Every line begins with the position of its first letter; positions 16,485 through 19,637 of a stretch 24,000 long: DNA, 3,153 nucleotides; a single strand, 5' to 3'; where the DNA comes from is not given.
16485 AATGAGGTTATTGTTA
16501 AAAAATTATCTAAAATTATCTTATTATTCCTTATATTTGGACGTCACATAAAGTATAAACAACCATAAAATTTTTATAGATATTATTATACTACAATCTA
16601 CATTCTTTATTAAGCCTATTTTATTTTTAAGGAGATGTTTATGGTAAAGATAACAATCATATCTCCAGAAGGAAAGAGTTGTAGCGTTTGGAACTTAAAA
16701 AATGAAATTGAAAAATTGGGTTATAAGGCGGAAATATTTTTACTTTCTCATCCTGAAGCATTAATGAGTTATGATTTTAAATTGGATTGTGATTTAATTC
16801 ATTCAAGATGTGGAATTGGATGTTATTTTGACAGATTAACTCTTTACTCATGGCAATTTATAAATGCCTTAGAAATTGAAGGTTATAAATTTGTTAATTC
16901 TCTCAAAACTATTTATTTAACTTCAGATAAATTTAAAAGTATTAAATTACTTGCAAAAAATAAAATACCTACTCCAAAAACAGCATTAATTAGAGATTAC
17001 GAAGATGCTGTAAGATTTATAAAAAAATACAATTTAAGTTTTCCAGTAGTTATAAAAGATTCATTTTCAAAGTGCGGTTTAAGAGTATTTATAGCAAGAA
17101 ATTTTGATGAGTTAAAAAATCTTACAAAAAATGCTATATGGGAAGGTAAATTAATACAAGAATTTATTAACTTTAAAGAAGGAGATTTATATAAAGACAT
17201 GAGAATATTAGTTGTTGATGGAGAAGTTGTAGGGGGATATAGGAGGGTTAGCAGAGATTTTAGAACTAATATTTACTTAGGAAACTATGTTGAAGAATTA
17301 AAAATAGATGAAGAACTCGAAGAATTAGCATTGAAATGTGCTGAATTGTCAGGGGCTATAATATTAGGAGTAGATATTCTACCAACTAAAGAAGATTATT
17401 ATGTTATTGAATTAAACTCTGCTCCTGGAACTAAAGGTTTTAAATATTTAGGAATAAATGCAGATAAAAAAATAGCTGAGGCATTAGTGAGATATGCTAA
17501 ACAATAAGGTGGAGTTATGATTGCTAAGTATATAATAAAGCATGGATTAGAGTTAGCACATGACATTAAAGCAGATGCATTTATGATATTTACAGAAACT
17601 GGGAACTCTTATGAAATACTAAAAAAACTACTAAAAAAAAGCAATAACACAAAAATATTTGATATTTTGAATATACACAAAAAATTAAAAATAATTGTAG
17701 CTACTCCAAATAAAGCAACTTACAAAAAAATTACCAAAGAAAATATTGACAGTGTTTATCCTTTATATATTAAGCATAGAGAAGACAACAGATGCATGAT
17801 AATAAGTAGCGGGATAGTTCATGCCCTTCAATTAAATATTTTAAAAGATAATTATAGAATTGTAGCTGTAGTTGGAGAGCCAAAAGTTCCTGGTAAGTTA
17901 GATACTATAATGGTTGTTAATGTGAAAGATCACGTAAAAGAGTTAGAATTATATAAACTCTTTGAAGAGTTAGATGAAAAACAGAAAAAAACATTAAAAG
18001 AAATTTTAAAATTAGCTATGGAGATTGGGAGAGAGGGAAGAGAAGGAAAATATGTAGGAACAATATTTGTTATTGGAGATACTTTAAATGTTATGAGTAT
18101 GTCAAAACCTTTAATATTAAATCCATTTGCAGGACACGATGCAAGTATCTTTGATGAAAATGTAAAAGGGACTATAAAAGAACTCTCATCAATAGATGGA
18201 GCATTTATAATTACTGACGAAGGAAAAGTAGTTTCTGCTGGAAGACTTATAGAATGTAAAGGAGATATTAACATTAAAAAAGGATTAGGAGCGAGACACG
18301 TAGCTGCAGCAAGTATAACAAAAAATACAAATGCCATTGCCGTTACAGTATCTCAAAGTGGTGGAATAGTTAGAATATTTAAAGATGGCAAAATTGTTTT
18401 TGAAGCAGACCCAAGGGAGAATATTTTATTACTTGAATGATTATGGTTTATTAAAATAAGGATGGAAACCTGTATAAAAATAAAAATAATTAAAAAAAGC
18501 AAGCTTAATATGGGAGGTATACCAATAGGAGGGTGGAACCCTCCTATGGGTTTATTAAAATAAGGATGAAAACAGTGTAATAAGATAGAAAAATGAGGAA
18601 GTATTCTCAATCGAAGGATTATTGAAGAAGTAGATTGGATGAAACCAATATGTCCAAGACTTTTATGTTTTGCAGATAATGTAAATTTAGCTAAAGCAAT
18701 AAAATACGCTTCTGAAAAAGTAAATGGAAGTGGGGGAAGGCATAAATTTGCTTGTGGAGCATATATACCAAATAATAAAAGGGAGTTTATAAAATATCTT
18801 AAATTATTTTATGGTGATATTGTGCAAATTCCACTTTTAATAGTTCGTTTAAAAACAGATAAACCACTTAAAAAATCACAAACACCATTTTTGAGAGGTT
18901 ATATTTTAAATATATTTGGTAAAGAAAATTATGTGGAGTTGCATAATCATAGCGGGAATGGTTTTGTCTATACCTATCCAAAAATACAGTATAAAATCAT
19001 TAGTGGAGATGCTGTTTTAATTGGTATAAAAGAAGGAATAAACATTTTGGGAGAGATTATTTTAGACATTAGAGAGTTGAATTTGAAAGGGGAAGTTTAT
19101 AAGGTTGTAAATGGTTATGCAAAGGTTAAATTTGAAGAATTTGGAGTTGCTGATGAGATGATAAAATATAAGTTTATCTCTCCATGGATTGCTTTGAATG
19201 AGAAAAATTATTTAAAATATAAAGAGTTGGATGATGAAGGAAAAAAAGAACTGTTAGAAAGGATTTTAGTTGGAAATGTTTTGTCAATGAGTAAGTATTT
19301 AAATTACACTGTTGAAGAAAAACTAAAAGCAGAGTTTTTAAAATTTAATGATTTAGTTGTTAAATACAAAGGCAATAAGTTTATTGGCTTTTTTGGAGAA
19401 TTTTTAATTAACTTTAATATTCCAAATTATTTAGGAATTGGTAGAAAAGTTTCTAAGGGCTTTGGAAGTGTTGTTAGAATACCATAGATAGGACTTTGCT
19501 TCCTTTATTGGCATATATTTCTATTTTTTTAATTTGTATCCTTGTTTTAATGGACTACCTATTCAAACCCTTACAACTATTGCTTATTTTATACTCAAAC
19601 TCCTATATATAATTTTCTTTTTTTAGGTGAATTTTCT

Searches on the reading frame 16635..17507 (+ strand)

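Call 6: search_protein_families(library=pfam, proteins=[window:16635-17507:+], max_evalue=1)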
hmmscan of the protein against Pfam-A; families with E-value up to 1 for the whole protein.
window:16635-17507:+ (290 aa): 9 families
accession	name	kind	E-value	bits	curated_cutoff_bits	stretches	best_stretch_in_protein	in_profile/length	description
PF08443.16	RimK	-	3.9e-68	229.2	21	1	96-284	1-188/188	RimK-like ATP-grasp domain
PF02655.19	ATP-grasp_3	-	3.1e-09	37.5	23.2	1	97-265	2-158/160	ATP-grasp domain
PF02955.21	GSH-S_ATP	-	7.1e-09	35.8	23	1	113-251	12-154/175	Prokaryotic glutathione synthetase, ATP-grasp domain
PF14397.11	ATPgrasp_ST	-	9.3e-07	28.8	31.4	2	227-269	217-261/278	Sugar-transfer associated ATP-grasp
PF14398.11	ATPgrasp_YheCD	-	8.8e-06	25.6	26.8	1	222-289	179-253/255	YheC/D like ATP-grasp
PF02786.22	CPSase_L_D2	-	3.2e-05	24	19.8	1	98-170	1-73/211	Carbamoyl-phosphate synthase L chain, ATP binding domain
PF05770.16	Ins134_P3_kin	-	0.011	15.7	23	0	108-204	4-94/201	Inositol 1,3,4-trisphosphate 5/6-kinase ATP-grasp domain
PF01071.24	GARS_A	-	0.014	15.6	27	1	102-168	6-71/194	Phosphoribosylglycinamide synthetase, ATP-grasp (A) domain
PF13549.11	ATP-grasp_5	-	0.049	13.4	27.6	1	99-141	12-52/221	ATP-grasp domain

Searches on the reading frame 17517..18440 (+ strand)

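Call 6: search_protein_families(library=pfam, proteins=[window:17517-18440:+], max_evalue=1)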
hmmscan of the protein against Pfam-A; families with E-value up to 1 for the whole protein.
window:17517-18440:+ (307 aa): 4 families
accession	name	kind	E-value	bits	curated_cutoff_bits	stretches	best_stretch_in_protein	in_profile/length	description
PF02457.21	DAC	-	2.5e-21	75.9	27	1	171-293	3-119/119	DisA bacterial checkpoint controller nucleotide-binding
PF02887.21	PK_C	-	9.4e-10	39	28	1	6-134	3-114/114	Pyruvate kinase, alpha/beta domain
PF21755.2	DacZ_P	-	0.034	14.3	27.4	1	54-140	41-121/125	Probable sensor domain DacZ_P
PF17429.7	GP70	-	0.21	11.8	27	1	3-31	21-50/54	Gene product 70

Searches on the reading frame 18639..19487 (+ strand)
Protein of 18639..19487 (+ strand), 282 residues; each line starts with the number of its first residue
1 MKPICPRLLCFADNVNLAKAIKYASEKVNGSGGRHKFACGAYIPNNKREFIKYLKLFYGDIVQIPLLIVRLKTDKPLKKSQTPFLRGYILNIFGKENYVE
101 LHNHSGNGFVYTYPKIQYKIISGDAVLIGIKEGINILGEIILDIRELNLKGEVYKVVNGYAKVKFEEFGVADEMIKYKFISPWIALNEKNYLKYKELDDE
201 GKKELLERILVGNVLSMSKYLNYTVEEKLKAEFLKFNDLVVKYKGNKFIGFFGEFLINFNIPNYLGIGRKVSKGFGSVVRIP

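Call 6: search_protein_families(library=pfam, proteins=[window:18639-19487:+], max_evalue=1)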
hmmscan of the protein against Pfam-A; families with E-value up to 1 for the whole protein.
window:18639-19487:+ (282 aa): 4 families
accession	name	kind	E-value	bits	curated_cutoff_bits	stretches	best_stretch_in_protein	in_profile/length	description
PF17262.7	Cas6b_C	-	6.9e-41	139.5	39.4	1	170-280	2-113/114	Cas6b C-terminal domain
PF17955.6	Cas6b_N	-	4.3e-25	88.3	25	1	63-163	2-101/105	Cas6b N-terminal domain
PF02272.25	DHHA1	-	0.00097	20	25.9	1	14-56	54-98/102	DHHA1 domain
PF01881.21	Cas_Cas6_C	-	0.034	15.4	23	1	171-278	7-123/125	CRISPR associated protein Cas6, C-terminal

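Call 7: search_protein_families(library=ncbifam, proteins=[window:18639-19487:+], max_evalue=1)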
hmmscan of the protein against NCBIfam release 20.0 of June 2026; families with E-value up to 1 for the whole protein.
window:18639-19487:+ (282 aa): 3 families
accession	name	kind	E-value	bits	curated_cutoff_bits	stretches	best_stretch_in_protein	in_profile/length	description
NF040701.1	RecJ_Meth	equivalog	1.9e-21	76.4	550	1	5-55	396-446/449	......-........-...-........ exonuclease RecJ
NF053576.1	RecJ_archaeal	equivalog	2.1e-11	43.3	360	1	11-54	401-445/452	RecJ family nuclease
NF053575.1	GAN_nuclease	exception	0.041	12.5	850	1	14-54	419-460/467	GINS-associated RecJ family nuclease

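Call 8: search_protein_families(library=padloc, proteins=[window:18639-19487:+], max_evalue=1)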
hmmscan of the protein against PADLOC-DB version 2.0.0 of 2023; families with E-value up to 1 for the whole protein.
window:18639-19487:+ (282 aa): 6 families
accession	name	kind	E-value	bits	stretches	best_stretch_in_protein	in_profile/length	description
PDLC01381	Cas6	-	5.2e-79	263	1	63-280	2-215/216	"CAS-I,CAS-II,CAS-III,CAS-IV,CAS-V,CAS-VI; crRNAmaturation"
PDLC02104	Cas6b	-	4.7e-64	214.2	1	63-280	2-215/216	-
PDLC02098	Cas6_IIIa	-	2.8e-10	39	1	76-278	12-197/200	-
PDLC01782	Cas6b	-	0.00018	19.6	1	141-278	91-231/235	-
PDLC03450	REase_II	-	0.008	13.9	1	150-251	75-171/197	Type II restriction enzyme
PDLC01609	Cas6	-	0.055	12.2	1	162-278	19-135/137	"CAS-I,CAS-II,CAS-III,CAS-IV,CAS-V,CAS-VI; crRNAmaturation"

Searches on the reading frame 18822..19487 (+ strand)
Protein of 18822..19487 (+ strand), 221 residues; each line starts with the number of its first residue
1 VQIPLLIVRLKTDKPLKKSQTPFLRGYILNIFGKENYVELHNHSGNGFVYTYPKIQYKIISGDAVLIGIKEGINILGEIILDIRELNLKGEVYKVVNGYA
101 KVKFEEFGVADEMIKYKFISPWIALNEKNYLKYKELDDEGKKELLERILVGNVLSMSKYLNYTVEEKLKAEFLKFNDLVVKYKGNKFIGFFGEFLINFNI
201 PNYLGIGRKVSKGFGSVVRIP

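Call 65: find_homologous_proteins(query=window:18822-19487:+, max_evalue=1e-20)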
Query window:18822-19487:+ (221 aa): 164 proteins with E <= 1e-20 among 531 candidates; the best 120 are listed.
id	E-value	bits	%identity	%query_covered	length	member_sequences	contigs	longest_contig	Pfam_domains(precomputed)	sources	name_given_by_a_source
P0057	4.6e-132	456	95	100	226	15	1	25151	PF17955.7,PF17262.8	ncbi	-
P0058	3.2e-122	424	86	100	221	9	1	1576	PF17955.7,PF17262.8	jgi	-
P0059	1.9e-113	395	81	100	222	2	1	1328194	PF17955.7,PF17262.8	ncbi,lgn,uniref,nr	ncbi:conserved hypothetical protein [Methanocaldococcus infernus ME]|uniref:DNA repair protein n=1 T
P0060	2.1e-109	382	78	100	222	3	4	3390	PF17955.7,PF17262.8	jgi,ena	jgi:hypothetical protein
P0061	3.3e-105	368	76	100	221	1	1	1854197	PF17955.7,PF17262.8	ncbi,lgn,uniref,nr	ncbi:CRISPR-associated endonuclease Cas6 [Methanotorris igneus]|uniref:DNA repair protein n=1 Tax=Me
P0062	2.7e-97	343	84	84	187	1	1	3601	PF17955.7,PF17262.8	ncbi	ncbi:CRISPR-associated endonuclease Cas6, partial [Methanocaldococcus sp.]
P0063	2.1e-96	340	73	98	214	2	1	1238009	PF17955.7,PF17262.8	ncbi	-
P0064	4.5e-91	322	67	99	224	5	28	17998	PF17955.7,PF17262.8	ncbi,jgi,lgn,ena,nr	ncbi:MAG: hypothetical protein PWP52_1586 [Bacteroidales bacterium]|nr:hypothetical protein [Bactero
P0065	6.9e-89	315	64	100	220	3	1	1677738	PF17955.7,PF17262.8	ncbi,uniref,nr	ncbi:CRISPR-associated endonuclease Cas6 [Methanococcus aeolicus]|uniref:CRISPR-associated endonucle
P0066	6.4e-88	312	64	100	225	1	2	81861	PF17955.7,PF17262.8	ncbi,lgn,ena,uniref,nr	ncbi:CRISPR-associated endonuclease Cas6 [Methanothermococcus sp.]|uniref:CRISPR-associated endonucl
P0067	2.0e-87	310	65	100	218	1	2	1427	PF17955.7,PF17262.8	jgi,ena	-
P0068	1.1e-84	301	64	98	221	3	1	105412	PF17955.7,PF17262.8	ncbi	-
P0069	2.0e-81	291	62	98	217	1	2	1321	PF17955.7,PF17262.8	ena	-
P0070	2.1e-81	291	62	98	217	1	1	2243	PF17955.7,PF17262.8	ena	-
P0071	2.3e-81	290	62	98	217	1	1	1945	PF17955.7,PF17262.8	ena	-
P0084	2.9e-74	267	86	66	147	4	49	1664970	PF17262.8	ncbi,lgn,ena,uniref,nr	ncbi:hypothetical protein MJ_0978 [Methanocaldococcus jannaschii DSM 2661]|uniref:Uncharacterized pr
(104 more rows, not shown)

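Call 66: find_encoding_contigs(protein=P0059, flank=10000, max_places=1)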
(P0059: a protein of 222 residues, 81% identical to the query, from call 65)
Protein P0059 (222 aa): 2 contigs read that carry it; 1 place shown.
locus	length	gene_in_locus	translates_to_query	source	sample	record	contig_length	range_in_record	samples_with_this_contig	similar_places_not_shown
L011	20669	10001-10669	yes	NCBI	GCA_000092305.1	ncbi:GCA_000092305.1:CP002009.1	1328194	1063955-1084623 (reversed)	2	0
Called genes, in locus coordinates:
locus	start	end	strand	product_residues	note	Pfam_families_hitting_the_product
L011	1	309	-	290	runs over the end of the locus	PF00288:GHMP_kinases_N, PF08544:GHMP_kinases_C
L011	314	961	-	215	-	PF02254:TrkA_N, PF02080:TrkA_C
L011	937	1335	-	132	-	PF28505:DUF1699_N (weak)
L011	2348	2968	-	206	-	PF01930:Cas_Cas4, PF12705:PDDEXK_1 (weak)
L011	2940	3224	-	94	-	PF09827:CRISPR_Cas2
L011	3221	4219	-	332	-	PF01867:Cas_Cas1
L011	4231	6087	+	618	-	PF09484:Cas_TM1802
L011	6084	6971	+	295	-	PF05107:Cas_Cas7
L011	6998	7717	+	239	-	PF09704:Cas_Cas5d (weak)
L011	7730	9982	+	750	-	PF04851:ResIII, PF00270:DEAD, PF00271:Helicase_C, PF22590:Cas3-like_C_2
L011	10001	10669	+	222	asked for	PF17955:Cas6b_N, PF17262:Cas6b_C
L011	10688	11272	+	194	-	PF01997:Translin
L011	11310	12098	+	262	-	PF13197:DUF4013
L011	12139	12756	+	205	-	PF00227:Proteasome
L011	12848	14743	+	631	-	PF17214:KH_TffA, PF07650:KH_2 (weak), PF00753:Lactamase_B, PF16661:Lactamase_B_6, PF23023:Anti-Pycsar_Apyc1, PF12706:Lactamase_B_2, PF10996:Beta-Casp, PF07521:RMMBL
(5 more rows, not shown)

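Call 67: find_encoding_contigs(protein=P0057, flank=10000, max_places=2)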
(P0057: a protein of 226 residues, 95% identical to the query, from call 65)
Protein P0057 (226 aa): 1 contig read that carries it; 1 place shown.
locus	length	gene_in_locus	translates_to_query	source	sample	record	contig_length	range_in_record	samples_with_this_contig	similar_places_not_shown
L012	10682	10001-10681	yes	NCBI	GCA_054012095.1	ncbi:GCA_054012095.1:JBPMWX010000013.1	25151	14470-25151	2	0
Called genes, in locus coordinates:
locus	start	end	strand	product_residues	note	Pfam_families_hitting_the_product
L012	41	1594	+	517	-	PF18490:tRNA_bind_4, PF00587:tRNA-synt_2b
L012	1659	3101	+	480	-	PF04715:, PF00425:Chorismate_bind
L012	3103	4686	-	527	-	PF20123:DUF6513 (weak), PF00809:Pterin_bind, PF14251:PterinBD-DUF4346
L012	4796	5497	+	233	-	PF09754:PAC2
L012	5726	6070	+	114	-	PF04322:DUF473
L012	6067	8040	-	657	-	PF13538:UvrD_C_2 (faint), PF00270:DEAD (faint), PF00580:UvrD-helicase (weak), PF05970:PIF1 (faint), PF13086:AAA_11, PF13245:AAA_19, PF13604:AAA_30, PF13087:AAA_12, +1 more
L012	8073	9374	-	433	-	PF04055:Radical_SAM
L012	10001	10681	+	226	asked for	PF17955:Cas6b_N, PF17262:Cas6b_C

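Call 68: find_encoding_contigs(protein=P0084, flank=8000, max_places=1)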
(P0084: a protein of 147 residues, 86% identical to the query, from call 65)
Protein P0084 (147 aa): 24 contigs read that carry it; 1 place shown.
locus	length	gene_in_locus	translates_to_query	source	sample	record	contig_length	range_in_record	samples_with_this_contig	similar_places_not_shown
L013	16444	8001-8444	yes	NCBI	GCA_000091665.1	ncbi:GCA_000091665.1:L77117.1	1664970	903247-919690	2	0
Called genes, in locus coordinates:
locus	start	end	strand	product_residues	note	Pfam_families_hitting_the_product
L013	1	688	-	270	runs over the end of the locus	PF00288:GHMP_kinases_N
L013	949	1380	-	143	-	PF06180:CbiK (weak), PF01903:CbiX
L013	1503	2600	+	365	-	PF02163:Peptidase_M50, PF13180:PDZ_2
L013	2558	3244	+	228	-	PF01914:MarC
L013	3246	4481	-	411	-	PF01507:PAPS_reduct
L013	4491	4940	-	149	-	PF01850:PIN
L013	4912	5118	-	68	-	PF01954:AF2212-like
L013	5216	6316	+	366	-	-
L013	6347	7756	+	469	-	PF01368:DHH, PF02272:DHHA1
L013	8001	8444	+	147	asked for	PF17262:Cas6b_C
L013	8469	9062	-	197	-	-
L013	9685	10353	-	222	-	PF01015:Ribosomal_S3Ae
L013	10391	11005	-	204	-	PF19769:CPxCG_zf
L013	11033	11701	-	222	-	PF00318:Ribosomal_S2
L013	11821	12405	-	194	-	PF00827:Ribosomal_L15e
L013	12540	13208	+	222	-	PF09568:RE_MjaI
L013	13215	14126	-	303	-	PF01555:N6_N4_Mtase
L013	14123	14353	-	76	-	-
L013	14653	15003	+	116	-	-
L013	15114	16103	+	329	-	PF01368:DHH, PF02272:DHHA1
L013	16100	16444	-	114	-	PF02635:DsrE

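Call 70: search_protein_families(library=pfam, proteins=[L013:8469-9062:-, L013:5216-6316:+], max_evalue=1)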
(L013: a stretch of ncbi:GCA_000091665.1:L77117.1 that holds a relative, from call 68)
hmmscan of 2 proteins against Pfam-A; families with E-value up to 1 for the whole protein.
L013:8469-9062:- (197 aa): 0 families

L013:5216-6316:+ (366 aa): 3 families
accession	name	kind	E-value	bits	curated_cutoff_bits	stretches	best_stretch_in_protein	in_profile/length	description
PF05424.16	Duffy_binding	-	0.022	15.3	25.5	1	251-334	58-139/186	Duffy binding domain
PF04504.20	GeBP-like_DBD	-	0.051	14.7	29.5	1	266-329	29-87/94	Glabrous-enhancer-binding protein-like family, DBD domain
PF11808.13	PhoR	-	0.79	10.6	27.1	1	144-191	11-57/86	Phosphate regulon sensor protein PhoR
